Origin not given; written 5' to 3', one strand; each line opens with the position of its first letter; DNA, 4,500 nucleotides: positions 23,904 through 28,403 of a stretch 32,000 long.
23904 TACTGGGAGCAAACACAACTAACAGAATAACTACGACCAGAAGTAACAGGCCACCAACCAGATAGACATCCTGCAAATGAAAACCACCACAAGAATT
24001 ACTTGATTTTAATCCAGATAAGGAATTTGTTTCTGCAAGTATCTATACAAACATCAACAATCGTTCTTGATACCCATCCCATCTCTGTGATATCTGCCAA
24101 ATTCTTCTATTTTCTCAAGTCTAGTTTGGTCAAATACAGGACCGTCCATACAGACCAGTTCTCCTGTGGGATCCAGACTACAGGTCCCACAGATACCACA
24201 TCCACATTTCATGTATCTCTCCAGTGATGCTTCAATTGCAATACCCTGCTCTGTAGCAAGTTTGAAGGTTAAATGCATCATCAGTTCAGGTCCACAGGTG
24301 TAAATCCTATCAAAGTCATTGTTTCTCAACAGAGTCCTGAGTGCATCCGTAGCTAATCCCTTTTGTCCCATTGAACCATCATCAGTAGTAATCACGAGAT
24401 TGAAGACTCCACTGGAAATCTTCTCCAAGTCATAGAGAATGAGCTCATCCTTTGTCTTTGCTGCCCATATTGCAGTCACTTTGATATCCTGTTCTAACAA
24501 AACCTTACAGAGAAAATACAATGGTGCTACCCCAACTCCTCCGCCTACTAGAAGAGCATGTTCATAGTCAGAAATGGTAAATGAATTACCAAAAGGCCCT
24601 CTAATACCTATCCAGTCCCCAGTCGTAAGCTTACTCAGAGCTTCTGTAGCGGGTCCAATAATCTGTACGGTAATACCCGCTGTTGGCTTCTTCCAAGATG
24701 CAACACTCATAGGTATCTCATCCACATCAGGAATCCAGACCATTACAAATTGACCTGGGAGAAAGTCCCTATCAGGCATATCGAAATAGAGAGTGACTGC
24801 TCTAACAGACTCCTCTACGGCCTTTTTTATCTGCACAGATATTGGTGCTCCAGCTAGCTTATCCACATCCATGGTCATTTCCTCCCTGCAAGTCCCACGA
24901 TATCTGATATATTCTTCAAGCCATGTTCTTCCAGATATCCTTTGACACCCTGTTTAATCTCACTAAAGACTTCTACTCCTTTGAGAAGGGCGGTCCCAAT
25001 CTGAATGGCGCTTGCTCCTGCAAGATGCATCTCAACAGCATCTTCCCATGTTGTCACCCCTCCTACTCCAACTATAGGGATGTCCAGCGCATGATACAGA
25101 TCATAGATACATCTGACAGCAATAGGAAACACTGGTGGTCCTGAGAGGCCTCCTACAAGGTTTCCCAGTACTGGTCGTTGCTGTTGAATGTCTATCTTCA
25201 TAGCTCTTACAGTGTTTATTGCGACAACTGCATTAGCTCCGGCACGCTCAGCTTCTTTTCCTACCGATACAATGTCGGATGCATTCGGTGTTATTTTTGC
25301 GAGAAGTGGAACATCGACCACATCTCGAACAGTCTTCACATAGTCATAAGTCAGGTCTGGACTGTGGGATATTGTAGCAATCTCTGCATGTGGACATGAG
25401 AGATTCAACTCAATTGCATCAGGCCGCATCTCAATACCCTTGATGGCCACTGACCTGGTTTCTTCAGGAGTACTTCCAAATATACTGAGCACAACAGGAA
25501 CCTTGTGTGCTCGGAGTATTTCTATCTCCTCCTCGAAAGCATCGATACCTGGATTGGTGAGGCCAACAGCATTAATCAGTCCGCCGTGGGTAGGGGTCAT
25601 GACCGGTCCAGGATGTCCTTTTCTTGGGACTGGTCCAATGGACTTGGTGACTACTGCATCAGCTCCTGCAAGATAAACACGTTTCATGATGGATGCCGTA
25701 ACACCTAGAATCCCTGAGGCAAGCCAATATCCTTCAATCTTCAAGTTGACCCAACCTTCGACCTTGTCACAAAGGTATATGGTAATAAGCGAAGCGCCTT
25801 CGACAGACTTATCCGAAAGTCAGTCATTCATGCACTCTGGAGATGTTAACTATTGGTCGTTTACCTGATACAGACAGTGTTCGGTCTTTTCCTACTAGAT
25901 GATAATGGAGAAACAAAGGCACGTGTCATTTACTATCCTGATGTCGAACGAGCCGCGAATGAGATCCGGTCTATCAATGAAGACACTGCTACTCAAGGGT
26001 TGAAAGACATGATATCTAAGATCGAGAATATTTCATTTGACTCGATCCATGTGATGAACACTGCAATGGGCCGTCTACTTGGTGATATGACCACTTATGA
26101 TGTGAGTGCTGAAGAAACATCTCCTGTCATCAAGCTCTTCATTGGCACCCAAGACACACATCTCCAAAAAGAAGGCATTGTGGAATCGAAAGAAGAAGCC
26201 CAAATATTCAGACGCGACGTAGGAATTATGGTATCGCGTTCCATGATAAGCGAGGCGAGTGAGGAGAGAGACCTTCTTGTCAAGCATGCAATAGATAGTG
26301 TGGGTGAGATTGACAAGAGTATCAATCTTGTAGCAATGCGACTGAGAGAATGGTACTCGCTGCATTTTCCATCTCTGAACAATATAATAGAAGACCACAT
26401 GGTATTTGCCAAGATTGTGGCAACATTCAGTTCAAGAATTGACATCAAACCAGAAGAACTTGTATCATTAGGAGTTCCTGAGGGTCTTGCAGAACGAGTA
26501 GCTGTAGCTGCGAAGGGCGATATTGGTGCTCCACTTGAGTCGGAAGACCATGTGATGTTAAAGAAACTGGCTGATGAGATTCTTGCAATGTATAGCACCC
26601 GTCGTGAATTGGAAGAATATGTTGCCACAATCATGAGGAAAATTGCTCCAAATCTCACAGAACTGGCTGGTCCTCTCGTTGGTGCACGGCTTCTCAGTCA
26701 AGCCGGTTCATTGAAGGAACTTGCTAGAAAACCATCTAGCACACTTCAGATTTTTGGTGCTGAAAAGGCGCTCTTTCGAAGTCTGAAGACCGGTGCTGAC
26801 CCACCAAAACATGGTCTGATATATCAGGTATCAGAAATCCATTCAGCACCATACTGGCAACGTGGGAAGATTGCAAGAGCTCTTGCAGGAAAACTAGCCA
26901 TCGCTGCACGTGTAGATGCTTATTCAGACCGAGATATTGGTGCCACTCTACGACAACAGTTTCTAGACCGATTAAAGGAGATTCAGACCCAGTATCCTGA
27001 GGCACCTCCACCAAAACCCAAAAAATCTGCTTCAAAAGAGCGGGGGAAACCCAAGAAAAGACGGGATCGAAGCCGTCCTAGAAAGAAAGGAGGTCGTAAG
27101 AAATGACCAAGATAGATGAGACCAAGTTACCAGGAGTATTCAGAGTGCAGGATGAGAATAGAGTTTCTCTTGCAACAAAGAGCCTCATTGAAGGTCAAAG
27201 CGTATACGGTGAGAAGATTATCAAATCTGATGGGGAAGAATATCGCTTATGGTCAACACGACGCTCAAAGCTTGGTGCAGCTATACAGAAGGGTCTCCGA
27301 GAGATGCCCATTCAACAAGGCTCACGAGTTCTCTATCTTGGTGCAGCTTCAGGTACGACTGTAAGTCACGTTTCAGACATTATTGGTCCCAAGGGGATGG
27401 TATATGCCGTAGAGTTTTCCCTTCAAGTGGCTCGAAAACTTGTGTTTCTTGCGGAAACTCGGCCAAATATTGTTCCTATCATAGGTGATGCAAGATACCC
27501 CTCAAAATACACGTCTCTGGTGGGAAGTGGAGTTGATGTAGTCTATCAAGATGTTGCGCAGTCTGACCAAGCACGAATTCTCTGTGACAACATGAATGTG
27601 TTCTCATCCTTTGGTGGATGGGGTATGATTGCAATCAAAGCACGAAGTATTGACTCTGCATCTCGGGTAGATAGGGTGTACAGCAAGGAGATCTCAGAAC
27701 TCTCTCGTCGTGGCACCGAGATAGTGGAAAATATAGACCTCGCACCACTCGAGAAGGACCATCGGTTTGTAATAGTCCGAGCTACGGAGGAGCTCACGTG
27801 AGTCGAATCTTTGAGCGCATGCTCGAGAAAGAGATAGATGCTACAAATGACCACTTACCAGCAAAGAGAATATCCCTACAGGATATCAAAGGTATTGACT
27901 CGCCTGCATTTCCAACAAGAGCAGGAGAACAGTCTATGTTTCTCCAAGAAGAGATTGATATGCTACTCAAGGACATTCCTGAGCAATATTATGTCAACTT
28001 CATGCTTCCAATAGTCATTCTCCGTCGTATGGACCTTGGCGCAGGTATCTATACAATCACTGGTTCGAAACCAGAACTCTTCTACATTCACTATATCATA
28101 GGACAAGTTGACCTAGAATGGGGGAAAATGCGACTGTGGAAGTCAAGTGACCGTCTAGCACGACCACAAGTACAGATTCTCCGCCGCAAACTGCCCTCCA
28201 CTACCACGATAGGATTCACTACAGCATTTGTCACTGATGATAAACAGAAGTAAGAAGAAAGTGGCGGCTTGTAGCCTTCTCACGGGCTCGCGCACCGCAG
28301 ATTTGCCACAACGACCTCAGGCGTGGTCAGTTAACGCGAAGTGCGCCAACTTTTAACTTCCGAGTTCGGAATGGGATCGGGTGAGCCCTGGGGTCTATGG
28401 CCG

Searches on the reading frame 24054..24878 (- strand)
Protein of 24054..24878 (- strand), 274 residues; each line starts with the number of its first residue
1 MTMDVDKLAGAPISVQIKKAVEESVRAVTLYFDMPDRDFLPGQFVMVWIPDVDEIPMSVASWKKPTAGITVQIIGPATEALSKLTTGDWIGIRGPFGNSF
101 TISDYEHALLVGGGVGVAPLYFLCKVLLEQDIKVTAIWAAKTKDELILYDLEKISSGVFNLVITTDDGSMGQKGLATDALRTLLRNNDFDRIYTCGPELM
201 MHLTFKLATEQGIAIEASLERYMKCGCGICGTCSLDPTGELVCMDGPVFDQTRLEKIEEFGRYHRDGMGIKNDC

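Call 7: search_protein_families(library=pfam, proteins=[window:24054-24878:-], max_evalue=0.001)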
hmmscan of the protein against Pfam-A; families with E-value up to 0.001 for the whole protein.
window:24054-24878:- (274 aa): 2 families
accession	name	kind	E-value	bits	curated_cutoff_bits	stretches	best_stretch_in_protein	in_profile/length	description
PF10418.14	DHODB_Fe-S_bind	-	1e-10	41.6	23.9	1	220-254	1-40/41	Iron-sulfur cluster binding domain of dihydroorotate dehydrogenase B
PF00175.26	NAD_binding_1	-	5.2e-08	33.9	22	1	110-203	1-106/109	Oxidoreductase NAD-binding domain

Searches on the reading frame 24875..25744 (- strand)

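Call 7: search_protein_families(library=pfam, proteins=[window:24875-25744:-], max_evalue=0.001)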
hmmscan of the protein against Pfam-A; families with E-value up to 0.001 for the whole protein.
window:24875-25744:- (289 aa): 3 families
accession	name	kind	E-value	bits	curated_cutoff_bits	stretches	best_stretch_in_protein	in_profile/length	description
PF01180.27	DHO_dh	-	1.2e-61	208.9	27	1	8-269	17-289/291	Dihydroorotate dehydrogenase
PF01207.24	Dus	-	7e-13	48.8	20.4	1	80-174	52-156/311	Dihydrouridine synthase (Dus)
PF03060.21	NMO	-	2.2e-07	31.1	28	1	83-258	64-230/331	Nitronate monooxygenase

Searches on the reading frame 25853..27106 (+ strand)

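Call 7: search_protein_families(library=pfam, proteins=[window:25853-27106:+], max_evalue=0.001)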
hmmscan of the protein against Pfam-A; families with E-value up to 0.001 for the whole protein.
window:25853-27106:+ (417 aa): 2 families
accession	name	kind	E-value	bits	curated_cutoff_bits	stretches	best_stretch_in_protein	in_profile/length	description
PF01798.23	Nop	-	4.8e-70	236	25.4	1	151-375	3-227/228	snoRNA binding domain, fibrillarin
PF21572.2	Nop5_56-rel_N_Arc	-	1.7e-05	25.6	27.8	1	3-128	2-123/128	Archaeal Nop5/56-rel, N-terminal domain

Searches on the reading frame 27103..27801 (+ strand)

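Call 7: search_protein_families(library=pfam, proteins=[window:27103-27801:+], max_evalue=0.001)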
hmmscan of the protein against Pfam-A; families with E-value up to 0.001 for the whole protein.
window:27103-27801:+ (232 aa): 1 family
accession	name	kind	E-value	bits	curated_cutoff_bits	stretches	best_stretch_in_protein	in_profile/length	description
PF01269.23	Fibrillarin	-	1.5e-87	292.9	27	1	7-227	5-225/227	Fibrillarin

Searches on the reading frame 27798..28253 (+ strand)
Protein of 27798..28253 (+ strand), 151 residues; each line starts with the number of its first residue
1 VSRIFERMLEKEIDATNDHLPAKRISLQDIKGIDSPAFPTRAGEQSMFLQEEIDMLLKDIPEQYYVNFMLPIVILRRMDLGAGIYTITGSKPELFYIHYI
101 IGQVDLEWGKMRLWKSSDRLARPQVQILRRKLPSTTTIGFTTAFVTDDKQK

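Call 7: search_protein_families(library=pfam, proteins=[window:27798-28253:+], max_evalue=0.001)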
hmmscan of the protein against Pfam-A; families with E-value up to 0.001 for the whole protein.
window:27798-28253:+ (151 aa): 1 family
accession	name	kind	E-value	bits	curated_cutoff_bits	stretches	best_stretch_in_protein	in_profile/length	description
PF01886.21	DUF61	-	2.4e-19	70.1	27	1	6-140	1-127/127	Protein of unknown function DUF61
